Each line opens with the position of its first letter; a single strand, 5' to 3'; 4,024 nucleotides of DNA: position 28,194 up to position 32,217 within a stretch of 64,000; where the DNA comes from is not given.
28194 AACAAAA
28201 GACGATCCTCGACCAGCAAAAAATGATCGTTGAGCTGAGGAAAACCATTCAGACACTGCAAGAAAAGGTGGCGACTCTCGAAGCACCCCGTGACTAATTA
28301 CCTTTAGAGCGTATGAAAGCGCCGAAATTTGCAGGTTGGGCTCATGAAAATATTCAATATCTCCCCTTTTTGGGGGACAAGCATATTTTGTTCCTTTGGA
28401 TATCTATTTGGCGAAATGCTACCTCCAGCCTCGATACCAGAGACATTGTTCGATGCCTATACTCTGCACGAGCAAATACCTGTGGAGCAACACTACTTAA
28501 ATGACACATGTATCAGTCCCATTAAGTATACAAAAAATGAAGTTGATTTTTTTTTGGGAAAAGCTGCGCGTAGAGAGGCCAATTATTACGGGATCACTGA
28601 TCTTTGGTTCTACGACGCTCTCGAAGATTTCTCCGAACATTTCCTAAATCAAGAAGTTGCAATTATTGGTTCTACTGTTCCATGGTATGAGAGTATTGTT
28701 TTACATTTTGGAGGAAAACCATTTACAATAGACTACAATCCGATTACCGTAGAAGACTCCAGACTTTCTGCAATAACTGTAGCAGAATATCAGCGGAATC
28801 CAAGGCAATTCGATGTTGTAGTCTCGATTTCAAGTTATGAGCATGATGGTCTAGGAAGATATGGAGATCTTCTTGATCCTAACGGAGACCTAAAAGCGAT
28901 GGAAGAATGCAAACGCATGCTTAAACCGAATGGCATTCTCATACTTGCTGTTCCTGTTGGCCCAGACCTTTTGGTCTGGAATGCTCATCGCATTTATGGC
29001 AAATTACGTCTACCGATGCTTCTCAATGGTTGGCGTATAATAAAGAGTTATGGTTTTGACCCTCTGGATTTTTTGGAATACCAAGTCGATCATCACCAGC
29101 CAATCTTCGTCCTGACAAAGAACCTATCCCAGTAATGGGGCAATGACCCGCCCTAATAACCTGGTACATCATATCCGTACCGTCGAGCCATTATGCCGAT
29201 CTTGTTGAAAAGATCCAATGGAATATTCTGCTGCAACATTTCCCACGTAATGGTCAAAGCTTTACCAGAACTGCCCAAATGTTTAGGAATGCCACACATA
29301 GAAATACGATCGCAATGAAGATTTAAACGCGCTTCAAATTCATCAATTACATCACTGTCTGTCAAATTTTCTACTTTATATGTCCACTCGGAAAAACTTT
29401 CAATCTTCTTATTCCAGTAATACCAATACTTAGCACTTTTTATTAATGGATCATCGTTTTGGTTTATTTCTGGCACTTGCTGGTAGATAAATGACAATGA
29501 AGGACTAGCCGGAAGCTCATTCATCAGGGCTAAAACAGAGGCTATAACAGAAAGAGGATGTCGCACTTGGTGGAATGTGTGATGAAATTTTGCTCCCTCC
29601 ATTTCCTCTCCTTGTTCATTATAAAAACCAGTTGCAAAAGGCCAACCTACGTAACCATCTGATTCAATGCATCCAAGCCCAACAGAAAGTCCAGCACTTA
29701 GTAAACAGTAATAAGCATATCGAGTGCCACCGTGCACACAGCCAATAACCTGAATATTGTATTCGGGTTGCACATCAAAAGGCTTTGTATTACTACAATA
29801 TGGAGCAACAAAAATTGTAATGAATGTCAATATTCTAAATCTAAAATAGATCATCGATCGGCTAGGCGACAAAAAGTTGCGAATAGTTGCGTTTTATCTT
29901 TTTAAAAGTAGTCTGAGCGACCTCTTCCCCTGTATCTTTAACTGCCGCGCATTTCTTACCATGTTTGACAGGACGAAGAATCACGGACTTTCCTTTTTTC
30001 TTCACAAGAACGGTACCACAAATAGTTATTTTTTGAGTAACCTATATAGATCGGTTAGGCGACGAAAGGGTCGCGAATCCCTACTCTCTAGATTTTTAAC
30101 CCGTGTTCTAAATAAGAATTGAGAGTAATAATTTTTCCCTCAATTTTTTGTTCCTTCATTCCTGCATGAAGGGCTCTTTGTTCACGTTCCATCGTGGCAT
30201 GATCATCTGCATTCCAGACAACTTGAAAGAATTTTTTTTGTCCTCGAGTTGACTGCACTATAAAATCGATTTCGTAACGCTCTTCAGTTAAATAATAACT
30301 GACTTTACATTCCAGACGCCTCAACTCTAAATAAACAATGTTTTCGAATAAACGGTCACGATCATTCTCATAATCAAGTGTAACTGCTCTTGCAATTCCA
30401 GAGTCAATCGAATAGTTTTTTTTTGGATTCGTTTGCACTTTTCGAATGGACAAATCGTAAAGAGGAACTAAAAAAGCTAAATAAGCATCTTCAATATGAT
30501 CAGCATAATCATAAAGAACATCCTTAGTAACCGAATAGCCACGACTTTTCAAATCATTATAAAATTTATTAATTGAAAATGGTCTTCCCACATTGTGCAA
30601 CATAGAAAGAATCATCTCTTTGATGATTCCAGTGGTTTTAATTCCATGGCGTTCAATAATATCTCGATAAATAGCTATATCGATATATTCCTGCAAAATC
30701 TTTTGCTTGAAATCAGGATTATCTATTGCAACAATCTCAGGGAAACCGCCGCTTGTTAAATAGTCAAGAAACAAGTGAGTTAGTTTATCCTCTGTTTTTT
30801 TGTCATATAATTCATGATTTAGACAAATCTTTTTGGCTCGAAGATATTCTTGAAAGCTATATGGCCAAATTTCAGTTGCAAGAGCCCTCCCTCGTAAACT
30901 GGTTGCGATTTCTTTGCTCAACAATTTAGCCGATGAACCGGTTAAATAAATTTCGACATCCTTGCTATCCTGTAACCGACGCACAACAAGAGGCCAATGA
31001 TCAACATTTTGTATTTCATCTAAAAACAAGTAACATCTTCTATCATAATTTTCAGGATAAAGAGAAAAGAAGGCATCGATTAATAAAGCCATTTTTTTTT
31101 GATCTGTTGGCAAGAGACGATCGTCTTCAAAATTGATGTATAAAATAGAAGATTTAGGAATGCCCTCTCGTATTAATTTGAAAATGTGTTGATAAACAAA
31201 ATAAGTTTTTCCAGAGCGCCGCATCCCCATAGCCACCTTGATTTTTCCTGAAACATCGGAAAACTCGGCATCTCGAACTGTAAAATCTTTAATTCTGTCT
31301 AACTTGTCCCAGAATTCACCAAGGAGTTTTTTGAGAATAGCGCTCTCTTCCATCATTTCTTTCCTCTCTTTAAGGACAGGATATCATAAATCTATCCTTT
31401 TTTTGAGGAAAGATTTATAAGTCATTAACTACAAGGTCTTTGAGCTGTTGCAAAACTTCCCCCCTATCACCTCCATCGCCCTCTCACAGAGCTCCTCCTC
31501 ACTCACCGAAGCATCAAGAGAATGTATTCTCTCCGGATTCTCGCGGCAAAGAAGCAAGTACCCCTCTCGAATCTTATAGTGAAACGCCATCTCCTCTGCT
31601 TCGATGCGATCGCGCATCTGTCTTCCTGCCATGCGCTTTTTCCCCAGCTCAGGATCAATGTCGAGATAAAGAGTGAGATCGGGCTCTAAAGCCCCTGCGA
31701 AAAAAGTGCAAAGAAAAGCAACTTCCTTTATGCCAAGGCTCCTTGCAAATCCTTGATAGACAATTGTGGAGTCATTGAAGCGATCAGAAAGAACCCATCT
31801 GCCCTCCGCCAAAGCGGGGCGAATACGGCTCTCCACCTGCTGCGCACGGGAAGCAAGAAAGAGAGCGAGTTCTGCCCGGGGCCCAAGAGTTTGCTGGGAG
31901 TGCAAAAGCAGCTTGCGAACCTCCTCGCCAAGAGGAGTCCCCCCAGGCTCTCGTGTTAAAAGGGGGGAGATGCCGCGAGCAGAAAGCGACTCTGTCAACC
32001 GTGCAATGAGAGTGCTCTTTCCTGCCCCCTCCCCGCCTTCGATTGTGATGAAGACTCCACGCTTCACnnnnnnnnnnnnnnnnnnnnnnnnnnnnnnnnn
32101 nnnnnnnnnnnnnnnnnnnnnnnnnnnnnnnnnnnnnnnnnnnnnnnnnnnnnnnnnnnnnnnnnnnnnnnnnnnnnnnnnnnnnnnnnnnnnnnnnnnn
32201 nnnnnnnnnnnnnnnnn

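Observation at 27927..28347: MITE with an intact target-site duplication clipped a gene end and broke an ancestral ATGA gene coupling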

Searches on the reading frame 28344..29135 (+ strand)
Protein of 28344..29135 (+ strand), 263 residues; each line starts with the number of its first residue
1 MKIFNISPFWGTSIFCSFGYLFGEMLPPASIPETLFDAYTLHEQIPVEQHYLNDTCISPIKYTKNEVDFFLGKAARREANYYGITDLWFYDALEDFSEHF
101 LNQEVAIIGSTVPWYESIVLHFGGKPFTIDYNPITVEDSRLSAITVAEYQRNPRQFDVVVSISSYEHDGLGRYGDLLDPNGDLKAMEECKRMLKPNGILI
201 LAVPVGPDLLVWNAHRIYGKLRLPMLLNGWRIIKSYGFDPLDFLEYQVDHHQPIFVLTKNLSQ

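Call 9: search_protein_families(library=pfam, proteins=[window:28344-29135:+], max_evalue=1)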
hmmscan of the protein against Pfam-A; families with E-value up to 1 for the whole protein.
window:28344-29135:+ (263 aa): 5 families
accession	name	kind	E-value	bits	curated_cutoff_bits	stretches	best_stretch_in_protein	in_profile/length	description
PF03269.20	DUF268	-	1.6e-33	116.5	25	1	106-238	5-145/176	Caenorhabditis protein of unknown function, DUF268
PF08241.18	Methyltransf_11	-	0.0027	18.8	21.2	1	153-201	58-95/95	Methyltransferase domain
PF08242.18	Methyltransf_12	-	0.034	15.3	30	1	145-199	57-98/98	Methyltransferase domain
PF07110.17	EthD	-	0.13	13.9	22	0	66-105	43-81/96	EthD domain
PF02353.26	CMAS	-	0.15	11.8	27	1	140-177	112-149/273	Mycolic acid cyclopropane synthetase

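Call 37: find_encoding_contigs(protein=window:28344-29135:+, flank=5000, max_places=10)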
Protein window:28344-29135:+ (263 aa): no gene with exactly this product is on record in the collection.

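Call 52: list_cluster_members(proteins=[window:28344-29135:+, window:28329-29132:+, window:28151-28294:+, window:25463-26644:+, window:30088-31356:-])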
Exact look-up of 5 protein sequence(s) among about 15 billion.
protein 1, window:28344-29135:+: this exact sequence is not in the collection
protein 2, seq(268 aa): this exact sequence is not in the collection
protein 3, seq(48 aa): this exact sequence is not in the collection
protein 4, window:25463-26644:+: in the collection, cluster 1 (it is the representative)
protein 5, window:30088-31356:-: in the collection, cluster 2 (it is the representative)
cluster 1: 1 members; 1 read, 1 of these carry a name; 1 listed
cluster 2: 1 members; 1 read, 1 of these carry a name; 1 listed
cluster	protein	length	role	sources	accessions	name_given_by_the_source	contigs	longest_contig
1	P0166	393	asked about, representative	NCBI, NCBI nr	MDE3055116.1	MAG: hypothetical protein KGI80_00245 [Verrucomicrobiota bacterium] | hypothetical protein [Verrucomicrobiota bacterium]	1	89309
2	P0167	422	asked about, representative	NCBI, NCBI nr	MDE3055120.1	MAG: ATP-binding protein [Verrucomicrobiota bacterium] | ATP-binding protein [Verrucomicrobiota bacterium]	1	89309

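Call 55: list_cluster_members(proteins=[window:28416-29132:+, window:28446-29132:+, window:28482-29132:+, window:28554-29132:+])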
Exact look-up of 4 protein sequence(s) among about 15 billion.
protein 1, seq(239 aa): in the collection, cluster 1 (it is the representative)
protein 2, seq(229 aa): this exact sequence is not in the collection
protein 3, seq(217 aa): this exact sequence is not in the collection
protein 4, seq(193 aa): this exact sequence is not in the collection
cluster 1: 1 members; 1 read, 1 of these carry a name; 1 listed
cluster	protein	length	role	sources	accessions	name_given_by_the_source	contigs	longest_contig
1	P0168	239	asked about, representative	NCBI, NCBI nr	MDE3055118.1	MAG: DUF268 domain-containing protein [Verrucomicrobiota bacterium] | DUF268 domain-containing protein [Verrucomicrobiota bacterium]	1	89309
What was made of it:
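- On Translationally coupled (ATGA-overlapping) gene pair: The depositor's annotation uses ATG 28416 (call 55).
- For the coupling claim: the depositor's annotation starts DUF268 at 28416 (call 55). The 263-aa and 268-aa forms are not in the collection (calls 52, 55).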

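Call 56: find_related_loci(query=window:28344-29135:+, collection=genome_contigs, flank=3000)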
Query window:28344-29135:+ (263 aa) in genome_contigs; peptide patterns used: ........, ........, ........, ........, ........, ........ (x = any residue, [..] = any of these).
45 stretches matched a pattern, but none encodes a relative of the query by tblastn (E <= 1e-3).
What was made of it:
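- On Translationally coupled (ATGA-overlapping) gene pair: No DUF268 relatives were found to compare N-termini (call 56).
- Tried and rejected: The DUF268 protein has no close relative in genome_contigs (call 56).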

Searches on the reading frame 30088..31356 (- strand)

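Call 9: search_protein_families(library=pfam, proteins=[window:30088-31356:-], max_evalue=1)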
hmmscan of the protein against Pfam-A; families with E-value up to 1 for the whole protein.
window:30088-31356:- (422 aa): 5 families
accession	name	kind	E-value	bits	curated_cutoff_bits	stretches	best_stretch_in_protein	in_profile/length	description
PF13173.12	AAA_14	-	2.7e-35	121.6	27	1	37-172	2-129/129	AAA domain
PF13635.12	DUF4143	-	2.3e-16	60.4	28.1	1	231-377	2-155/160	Domain of unknown function (DUF4143)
PF18741.7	MTES_1575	-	0.032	14.8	38.2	1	337-388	1-51/96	REase_MTES_1575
PF10412.15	TrwB_AAD_bind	-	0.07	12.4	20.5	1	93-132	232-270/387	Type IV secretion-system coupling protein DNA-binding domain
PF08461.16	HTH_12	-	0.11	12.8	21.4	1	247-277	1-31/66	Ribonuclease R winged-helix domain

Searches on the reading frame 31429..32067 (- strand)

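Call 32: search_protein_families(library=pfam, proteins=[window:31429-32067:-], max_evalue=0.001)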
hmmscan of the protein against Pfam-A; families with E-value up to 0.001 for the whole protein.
window:31429-32067:- (212 aa): 2 families
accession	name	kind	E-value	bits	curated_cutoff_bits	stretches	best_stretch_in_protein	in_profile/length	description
PF02223.23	Thymidylate_kin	-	5.8e-49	166.7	27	1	9-193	1-181/185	Thymidylate kinase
PF13521.12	AAA_28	-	8.5e-07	29.8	27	1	7-168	2-144/164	AAA domain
